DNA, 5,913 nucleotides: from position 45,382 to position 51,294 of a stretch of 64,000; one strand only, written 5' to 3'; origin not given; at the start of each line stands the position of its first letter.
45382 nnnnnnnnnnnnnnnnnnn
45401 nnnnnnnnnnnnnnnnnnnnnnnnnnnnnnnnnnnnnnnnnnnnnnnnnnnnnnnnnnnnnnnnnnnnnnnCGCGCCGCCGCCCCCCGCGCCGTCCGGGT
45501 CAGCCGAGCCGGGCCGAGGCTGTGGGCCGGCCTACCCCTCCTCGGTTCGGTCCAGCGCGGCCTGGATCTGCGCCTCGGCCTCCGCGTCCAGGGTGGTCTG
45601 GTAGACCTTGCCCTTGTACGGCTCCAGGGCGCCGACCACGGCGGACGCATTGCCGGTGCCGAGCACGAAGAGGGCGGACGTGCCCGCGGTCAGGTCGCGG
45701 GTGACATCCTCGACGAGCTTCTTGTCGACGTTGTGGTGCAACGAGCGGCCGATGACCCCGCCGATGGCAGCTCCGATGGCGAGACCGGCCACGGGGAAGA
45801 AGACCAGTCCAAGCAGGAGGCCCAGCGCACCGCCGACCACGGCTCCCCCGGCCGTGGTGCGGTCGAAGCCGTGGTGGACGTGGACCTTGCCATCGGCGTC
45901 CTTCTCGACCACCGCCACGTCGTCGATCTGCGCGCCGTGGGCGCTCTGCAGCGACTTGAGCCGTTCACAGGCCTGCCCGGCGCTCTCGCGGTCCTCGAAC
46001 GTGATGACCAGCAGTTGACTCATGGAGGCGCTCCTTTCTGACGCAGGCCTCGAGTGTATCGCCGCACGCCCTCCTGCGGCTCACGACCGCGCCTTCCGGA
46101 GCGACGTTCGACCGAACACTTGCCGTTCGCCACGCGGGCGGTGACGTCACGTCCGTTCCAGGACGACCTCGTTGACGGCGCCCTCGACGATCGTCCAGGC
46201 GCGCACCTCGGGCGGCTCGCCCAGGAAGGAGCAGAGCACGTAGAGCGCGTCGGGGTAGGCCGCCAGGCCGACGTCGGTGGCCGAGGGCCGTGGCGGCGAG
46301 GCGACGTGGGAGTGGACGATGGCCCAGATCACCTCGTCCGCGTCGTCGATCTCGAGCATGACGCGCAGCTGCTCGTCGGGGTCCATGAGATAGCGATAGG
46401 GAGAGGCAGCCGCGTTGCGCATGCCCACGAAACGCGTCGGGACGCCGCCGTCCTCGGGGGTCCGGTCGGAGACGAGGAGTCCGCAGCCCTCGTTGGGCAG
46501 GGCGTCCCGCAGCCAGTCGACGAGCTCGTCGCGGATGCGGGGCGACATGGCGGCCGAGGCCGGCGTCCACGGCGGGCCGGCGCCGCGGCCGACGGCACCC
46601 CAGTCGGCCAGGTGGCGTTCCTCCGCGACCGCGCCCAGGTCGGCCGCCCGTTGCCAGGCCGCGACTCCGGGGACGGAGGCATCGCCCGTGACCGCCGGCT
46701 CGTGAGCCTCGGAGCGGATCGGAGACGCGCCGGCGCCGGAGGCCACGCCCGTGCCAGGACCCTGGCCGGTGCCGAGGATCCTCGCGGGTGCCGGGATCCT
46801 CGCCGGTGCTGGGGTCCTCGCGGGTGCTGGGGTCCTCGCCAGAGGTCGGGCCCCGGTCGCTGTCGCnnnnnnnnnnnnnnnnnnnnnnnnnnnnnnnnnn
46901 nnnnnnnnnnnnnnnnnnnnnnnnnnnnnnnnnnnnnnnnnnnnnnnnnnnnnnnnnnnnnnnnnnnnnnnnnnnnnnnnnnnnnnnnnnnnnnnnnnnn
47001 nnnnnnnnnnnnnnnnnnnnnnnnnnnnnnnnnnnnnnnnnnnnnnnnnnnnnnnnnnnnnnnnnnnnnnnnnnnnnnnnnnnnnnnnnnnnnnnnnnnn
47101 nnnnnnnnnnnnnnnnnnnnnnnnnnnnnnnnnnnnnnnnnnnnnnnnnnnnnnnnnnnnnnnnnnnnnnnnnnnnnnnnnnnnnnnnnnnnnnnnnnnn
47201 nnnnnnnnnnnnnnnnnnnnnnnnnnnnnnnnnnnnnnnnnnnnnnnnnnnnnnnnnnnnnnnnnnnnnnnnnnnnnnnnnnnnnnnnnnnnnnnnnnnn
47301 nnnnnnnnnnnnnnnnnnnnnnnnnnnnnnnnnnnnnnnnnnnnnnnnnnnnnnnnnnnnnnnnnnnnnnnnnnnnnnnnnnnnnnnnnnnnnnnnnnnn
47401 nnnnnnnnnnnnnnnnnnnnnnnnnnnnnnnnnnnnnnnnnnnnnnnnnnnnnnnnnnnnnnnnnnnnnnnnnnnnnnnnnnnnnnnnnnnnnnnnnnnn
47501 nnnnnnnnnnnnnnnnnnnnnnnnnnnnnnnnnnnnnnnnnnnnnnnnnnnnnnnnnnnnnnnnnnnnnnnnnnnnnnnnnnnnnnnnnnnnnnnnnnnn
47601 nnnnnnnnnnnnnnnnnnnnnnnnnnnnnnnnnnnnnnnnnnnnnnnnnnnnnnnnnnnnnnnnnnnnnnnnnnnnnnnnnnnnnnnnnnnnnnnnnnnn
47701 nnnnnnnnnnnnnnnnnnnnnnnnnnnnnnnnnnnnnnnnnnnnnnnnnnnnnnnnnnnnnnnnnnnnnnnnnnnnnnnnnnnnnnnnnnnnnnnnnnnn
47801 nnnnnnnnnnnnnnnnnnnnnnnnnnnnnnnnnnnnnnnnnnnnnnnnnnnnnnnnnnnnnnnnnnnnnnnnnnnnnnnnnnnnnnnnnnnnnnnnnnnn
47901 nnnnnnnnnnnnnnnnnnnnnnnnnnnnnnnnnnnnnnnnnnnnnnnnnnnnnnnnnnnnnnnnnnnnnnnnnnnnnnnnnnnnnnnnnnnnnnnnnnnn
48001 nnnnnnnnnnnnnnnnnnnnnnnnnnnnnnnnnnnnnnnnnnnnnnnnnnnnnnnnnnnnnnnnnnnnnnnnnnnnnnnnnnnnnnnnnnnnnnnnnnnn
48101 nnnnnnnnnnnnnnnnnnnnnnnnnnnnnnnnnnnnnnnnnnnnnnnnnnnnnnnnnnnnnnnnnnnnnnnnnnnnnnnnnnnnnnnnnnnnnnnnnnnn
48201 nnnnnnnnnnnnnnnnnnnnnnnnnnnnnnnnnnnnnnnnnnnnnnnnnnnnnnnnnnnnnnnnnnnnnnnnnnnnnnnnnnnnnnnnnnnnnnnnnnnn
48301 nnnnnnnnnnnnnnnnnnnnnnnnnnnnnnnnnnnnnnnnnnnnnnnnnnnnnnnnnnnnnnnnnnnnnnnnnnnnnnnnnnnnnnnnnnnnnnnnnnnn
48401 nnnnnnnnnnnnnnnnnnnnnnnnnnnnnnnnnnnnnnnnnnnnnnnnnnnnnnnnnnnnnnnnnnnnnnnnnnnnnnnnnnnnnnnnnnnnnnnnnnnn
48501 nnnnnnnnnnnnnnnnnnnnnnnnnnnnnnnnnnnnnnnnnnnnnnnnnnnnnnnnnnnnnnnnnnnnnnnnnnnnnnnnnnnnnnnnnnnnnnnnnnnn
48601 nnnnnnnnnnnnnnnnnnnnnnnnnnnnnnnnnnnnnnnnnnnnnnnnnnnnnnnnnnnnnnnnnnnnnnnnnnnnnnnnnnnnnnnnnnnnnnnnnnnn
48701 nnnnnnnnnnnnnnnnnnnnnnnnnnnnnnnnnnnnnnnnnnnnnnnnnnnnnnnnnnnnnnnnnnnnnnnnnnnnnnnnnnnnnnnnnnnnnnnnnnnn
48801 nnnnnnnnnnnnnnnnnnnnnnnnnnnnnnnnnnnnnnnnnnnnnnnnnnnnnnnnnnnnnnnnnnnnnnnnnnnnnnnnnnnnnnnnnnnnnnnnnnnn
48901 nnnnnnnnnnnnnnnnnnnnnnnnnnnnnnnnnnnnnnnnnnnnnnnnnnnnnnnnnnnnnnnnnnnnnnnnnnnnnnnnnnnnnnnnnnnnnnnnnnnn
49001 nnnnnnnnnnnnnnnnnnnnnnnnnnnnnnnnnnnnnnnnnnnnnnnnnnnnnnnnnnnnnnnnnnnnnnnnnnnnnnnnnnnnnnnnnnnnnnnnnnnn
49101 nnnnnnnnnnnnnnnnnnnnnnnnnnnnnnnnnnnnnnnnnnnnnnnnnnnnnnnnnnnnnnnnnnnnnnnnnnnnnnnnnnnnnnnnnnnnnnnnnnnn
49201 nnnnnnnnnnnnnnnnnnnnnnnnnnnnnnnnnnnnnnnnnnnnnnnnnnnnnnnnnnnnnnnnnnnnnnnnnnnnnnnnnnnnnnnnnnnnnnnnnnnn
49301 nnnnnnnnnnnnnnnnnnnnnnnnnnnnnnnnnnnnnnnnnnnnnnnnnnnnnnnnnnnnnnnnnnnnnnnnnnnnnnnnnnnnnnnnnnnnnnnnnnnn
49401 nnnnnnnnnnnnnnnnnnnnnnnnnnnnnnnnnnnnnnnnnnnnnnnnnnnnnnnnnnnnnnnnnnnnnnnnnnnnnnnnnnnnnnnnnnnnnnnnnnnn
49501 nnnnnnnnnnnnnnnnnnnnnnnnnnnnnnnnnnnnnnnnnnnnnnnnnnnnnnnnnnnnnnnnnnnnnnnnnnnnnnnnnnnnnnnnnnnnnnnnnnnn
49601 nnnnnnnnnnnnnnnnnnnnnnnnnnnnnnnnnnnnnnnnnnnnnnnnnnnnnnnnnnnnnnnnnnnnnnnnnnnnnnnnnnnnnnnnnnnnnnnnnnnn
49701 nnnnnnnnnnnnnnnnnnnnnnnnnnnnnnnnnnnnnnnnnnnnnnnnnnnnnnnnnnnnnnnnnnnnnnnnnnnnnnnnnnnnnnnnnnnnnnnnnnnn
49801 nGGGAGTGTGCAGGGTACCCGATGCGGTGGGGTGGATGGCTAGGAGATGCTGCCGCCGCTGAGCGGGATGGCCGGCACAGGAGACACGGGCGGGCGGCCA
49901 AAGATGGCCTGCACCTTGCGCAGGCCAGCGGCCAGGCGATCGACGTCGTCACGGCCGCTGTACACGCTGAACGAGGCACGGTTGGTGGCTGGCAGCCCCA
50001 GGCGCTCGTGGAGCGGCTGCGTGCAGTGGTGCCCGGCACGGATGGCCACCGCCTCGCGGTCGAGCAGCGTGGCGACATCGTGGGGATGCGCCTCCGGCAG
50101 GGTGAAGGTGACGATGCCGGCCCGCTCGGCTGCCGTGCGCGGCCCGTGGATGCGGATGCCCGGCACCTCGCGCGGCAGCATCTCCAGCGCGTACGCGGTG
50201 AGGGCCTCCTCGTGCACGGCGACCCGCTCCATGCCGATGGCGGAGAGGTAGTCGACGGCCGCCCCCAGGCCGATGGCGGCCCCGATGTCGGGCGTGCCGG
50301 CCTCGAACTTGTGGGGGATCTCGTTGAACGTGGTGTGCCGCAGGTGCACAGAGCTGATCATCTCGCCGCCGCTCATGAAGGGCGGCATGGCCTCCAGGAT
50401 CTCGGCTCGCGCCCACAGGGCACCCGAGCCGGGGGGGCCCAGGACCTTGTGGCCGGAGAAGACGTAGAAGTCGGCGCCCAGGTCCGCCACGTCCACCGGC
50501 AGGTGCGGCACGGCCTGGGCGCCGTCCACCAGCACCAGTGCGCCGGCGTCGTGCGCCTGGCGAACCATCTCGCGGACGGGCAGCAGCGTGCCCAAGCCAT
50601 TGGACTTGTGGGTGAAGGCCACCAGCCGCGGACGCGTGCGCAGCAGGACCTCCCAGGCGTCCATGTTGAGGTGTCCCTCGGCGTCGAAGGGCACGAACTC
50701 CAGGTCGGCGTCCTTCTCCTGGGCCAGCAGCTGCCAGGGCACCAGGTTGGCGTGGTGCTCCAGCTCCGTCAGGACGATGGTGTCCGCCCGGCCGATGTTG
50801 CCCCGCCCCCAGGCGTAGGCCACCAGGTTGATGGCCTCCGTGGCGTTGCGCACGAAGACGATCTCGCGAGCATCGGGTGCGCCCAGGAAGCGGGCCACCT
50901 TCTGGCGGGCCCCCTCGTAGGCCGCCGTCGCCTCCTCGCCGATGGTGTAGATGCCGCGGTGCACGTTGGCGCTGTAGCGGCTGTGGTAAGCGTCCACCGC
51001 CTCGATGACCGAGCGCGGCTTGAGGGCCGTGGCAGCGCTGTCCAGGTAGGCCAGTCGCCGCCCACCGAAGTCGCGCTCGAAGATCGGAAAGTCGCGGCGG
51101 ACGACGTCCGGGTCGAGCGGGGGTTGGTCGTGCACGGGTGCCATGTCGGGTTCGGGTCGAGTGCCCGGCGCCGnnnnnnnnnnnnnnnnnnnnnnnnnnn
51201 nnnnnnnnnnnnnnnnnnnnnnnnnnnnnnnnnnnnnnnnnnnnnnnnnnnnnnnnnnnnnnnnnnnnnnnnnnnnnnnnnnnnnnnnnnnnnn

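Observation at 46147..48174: CysO sulfur carrier ends in Gly-Gly-Arg next to a JAMM (Mec+) protease: implies obligatory C-terminal processing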

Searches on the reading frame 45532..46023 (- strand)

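Call 64: search_protein_families(library=pfam, proteins=[window:45532-46023:-])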
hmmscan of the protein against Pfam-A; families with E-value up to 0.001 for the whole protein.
window:45532-46023:- (163 aa): 3 families
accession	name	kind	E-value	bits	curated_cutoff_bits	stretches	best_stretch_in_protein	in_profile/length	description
PF06897.17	DUF1269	-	5.6e-21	75.2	26.9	1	61-157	1-99/100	Protein of unknown function (DUF1269)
PF13488.11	Gly-zipper_Omp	-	1e-05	25.8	25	1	59-102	1-45/46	Glycine zipper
PF13441.11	Gly-zipper_YMGG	-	0.0001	22.3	28.9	1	56-92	2-39/45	YMGG-like Gly-zipper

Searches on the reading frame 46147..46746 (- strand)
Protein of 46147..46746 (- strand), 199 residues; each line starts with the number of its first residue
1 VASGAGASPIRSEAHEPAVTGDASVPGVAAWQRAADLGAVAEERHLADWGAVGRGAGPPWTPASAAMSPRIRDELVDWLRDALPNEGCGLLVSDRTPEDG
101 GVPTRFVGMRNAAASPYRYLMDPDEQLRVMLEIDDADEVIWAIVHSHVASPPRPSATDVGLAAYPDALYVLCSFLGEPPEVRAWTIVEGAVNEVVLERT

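Call 3: search_protein_families(library=pfam, proteins=[window:46147-46746:-])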
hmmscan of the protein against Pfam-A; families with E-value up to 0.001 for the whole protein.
window:46147-46746:- (199 aa): 1 family
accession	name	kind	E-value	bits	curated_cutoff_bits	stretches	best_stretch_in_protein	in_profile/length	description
PF14464.11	Prok-JAB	-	2.6e-18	66.4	25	1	70-186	3-113/114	Prokaryotic homologs of the JAB domain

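Call 4: search_protein_families(library=ncbifam, proteins=[window:46147-46746:-])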
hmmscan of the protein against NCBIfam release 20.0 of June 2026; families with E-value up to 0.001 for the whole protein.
window:46147-46746:- (199 aa): 1 family
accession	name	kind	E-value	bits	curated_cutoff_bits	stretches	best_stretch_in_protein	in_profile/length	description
NF041370.1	desamp_Halo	equivalog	7.5e-18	64.7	130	1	67-189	3-124/133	desampylase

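Call 43: search_solved_structures(query=window:46150-46746:-, max_evalue=0.01, show_alignments=2)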
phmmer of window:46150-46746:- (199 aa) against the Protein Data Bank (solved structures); distinct sequences matched with E-value up to 0.01: 4.
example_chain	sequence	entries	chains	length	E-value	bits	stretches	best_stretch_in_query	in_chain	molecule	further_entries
2kks_A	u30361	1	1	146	4.6e-15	59.3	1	70-193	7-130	Uncharacterized protein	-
2kcq_A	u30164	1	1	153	1.8e-09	41.1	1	68-187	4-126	Mov34/MPN/PAD-1 family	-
5lda_A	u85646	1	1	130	4.3e-09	39.8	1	98-189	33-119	JAMM1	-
5ld9_A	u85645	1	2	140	5.1e-09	39.6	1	98-189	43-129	JAMM1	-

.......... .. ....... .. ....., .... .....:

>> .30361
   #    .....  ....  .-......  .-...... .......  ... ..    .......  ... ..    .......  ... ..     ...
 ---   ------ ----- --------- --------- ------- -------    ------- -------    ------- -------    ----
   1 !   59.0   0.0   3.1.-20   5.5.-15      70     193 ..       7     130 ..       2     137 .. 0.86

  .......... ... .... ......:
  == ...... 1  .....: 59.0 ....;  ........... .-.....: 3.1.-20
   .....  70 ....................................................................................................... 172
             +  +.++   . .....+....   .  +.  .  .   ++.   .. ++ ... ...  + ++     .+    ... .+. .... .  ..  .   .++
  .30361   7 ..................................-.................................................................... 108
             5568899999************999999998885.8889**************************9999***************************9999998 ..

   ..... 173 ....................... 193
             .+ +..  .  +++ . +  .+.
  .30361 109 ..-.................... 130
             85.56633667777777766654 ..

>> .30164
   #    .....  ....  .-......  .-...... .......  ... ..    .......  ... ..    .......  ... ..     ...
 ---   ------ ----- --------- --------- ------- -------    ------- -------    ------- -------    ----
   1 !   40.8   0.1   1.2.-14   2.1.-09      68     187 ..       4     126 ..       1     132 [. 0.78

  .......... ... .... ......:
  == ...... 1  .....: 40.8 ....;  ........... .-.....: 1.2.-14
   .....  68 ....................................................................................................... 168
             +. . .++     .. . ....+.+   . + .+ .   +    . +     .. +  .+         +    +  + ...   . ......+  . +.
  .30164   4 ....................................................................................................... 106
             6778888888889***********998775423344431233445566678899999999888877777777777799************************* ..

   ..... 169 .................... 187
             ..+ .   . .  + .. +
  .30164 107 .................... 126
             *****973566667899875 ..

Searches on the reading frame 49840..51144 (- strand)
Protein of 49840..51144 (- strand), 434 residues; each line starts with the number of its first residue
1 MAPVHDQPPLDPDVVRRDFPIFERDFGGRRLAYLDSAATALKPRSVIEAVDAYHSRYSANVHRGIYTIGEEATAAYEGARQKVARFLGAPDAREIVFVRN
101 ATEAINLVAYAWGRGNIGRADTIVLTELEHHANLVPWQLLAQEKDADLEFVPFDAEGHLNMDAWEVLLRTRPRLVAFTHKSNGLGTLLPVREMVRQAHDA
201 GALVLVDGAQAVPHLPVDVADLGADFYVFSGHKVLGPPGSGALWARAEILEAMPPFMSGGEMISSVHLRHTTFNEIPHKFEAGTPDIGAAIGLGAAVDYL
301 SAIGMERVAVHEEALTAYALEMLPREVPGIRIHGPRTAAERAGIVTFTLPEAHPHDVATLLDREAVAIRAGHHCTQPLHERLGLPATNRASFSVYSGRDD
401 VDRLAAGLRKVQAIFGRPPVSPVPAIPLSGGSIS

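Call 64: search_protein_families(library=pfam, proteins=[window:49840-51144:-])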
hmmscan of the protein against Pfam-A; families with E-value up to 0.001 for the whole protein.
window:49840-51144:- (434 aa): 1 family
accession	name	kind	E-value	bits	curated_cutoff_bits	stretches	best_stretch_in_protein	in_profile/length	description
PF00266.25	Aminotran_5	-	2.7e-138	461.4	21.5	1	33-404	2-371/371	Aminotransferase class-V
